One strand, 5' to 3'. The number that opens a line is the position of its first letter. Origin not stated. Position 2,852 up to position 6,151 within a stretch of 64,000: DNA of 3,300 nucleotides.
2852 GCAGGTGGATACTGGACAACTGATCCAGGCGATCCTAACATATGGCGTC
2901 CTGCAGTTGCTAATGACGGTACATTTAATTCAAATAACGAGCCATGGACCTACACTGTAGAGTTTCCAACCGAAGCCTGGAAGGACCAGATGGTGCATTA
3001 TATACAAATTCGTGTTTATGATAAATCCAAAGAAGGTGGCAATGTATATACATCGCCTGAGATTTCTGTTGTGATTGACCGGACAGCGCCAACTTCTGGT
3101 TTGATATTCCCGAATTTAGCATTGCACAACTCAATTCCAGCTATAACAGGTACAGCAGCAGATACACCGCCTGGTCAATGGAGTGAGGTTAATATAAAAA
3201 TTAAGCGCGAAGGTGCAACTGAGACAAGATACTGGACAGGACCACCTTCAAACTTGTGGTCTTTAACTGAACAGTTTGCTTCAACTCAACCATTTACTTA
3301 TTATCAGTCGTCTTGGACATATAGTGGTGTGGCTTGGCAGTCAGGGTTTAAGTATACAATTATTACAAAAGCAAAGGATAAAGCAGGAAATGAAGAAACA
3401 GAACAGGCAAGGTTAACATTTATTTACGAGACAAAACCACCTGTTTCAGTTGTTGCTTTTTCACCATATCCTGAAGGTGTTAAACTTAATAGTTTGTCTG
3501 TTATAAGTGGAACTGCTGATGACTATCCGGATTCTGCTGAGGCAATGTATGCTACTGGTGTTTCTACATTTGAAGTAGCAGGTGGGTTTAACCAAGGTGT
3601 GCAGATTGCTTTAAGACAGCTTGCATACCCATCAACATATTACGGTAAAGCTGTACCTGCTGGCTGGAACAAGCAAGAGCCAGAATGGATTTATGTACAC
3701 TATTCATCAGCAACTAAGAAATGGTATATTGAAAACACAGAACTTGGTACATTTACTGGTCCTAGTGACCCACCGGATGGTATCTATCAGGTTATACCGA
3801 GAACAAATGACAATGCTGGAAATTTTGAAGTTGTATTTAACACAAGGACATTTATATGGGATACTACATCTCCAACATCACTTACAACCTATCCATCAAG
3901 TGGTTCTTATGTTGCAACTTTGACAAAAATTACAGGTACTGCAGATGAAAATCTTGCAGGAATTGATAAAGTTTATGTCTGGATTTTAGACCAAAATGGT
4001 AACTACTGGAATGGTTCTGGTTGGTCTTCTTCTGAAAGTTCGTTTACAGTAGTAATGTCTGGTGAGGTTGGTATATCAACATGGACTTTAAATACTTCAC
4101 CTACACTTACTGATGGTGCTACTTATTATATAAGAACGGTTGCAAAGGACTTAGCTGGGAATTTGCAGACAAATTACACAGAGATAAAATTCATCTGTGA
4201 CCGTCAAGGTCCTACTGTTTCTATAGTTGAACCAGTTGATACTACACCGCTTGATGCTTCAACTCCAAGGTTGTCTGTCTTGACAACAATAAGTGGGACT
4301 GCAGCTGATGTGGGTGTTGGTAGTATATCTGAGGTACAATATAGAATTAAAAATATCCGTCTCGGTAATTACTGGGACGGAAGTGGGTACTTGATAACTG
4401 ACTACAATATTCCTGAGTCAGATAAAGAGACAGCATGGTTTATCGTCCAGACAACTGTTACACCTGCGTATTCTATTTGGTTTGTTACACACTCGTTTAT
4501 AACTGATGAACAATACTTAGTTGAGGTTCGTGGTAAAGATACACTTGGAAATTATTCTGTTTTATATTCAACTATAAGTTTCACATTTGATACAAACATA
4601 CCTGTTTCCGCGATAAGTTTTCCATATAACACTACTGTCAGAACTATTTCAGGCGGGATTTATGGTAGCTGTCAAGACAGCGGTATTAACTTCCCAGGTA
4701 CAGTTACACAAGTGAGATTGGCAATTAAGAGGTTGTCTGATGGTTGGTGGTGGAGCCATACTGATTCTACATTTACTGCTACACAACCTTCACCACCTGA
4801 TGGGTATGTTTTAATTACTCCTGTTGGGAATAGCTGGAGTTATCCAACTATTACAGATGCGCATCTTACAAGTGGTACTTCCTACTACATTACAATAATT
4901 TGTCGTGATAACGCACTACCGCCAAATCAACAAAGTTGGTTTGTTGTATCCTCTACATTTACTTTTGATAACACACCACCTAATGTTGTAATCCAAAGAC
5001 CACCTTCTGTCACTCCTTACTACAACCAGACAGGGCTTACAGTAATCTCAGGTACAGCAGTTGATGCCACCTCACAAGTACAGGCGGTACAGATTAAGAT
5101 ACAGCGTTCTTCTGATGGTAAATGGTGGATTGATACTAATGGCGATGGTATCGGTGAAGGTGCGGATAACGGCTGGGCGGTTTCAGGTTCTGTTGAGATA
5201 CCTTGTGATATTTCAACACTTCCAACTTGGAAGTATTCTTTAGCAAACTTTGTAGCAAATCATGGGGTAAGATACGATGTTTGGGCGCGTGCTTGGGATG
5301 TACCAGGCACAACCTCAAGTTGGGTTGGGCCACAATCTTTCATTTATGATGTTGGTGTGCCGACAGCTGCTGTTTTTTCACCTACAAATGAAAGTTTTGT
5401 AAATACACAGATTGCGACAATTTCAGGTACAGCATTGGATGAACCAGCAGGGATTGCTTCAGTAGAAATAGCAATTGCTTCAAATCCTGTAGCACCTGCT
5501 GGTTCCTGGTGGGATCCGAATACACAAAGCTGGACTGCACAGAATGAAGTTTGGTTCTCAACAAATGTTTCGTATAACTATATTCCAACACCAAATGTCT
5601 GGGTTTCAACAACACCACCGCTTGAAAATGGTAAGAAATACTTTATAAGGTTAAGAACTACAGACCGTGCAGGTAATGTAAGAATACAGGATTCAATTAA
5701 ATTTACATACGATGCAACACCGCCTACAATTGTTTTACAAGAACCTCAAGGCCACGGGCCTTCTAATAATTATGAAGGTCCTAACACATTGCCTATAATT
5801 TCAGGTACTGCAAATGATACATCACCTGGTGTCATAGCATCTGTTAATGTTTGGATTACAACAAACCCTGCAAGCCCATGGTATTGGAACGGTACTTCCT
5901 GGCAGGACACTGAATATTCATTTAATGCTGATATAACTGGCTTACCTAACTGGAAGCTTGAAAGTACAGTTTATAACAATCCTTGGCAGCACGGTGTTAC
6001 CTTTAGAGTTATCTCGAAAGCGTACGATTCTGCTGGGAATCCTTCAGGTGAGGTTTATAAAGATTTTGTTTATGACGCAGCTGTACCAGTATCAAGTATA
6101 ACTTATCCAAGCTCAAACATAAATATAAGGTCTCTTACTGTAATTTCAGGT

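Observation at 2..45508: Giant (>15,168-aa) multi-zone surface protein gene occupying 71% of the window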

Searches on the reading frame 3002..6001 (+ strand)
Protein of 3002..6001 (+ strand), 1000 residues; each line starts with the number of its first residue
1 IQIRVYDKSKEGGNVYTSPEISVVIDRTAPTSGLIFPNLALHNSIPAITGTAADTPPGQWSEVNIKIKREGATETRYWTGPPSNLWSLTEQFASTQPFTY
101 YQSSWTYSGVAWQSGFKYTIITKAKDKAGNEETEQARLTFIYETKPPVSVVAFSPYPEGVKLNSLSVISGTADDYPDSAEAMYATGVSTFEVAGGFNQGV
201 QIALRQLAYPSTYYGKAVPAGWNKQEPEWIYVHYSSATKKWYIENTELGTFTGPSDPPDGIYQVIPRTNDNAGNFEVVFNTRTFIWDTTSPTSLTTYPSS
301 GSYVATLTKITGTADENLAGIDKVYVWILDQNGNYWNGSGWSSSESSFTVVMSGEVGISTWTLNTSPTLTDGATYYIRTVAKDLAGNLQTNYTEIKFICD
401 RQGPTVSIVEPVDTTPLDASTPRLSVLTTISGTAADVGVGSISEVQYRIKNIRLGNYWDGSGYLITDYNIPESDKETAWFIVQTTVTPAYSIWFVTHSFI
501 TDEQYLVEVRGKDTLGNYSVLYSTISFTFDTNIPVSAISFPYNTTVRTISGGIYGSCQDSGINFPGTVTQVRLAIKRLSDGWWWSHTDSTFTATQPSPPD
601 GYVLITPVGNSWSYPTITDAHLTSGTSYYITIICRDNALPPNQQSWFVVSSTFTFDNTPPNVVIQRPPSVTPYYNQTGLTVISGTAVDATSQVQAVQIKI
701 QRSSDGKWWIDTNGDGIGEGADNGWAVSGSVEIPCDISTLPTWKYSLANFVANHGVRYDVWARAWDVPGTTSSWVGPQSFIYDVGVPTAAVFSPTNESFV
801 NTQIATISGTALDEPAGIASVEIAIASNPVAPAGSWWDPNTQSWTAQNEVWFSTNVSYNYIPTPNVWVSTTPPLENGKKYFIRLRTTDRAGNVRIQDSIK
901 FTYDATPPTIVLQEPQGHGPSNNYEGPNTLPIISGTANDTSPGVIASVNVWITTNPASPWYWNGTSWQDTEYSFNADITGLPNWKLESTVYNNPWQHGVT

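Call 5: search_protein_families(library=pfam, proteins=[window:3002-6001:+], max_evalue=0.01)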
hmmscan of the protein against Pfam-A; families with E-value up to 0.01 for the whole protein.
window:3002-6001:+ (1000 aa): 4 families
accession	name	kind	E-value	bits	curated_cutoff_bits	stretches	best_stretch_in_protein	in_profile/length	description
PF19077.6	Big_13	-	1.1e-11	45.6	27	0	102-140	61-98/102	Bacterial Ig-like domain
PF13750.12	Big_3_3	-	6.2e-06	26.4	27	0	116-167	15-67/157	Bacterial Ig-like domain (group 3)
PF13754.12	Big_3_4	-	2.8e-05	24.4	27.3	0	491-533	22-63/106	Domain of unknown function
PF12245.14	Big_3_2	-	0.0068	17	23.3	0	232-287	67-121/122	Bacterial Ig-like domain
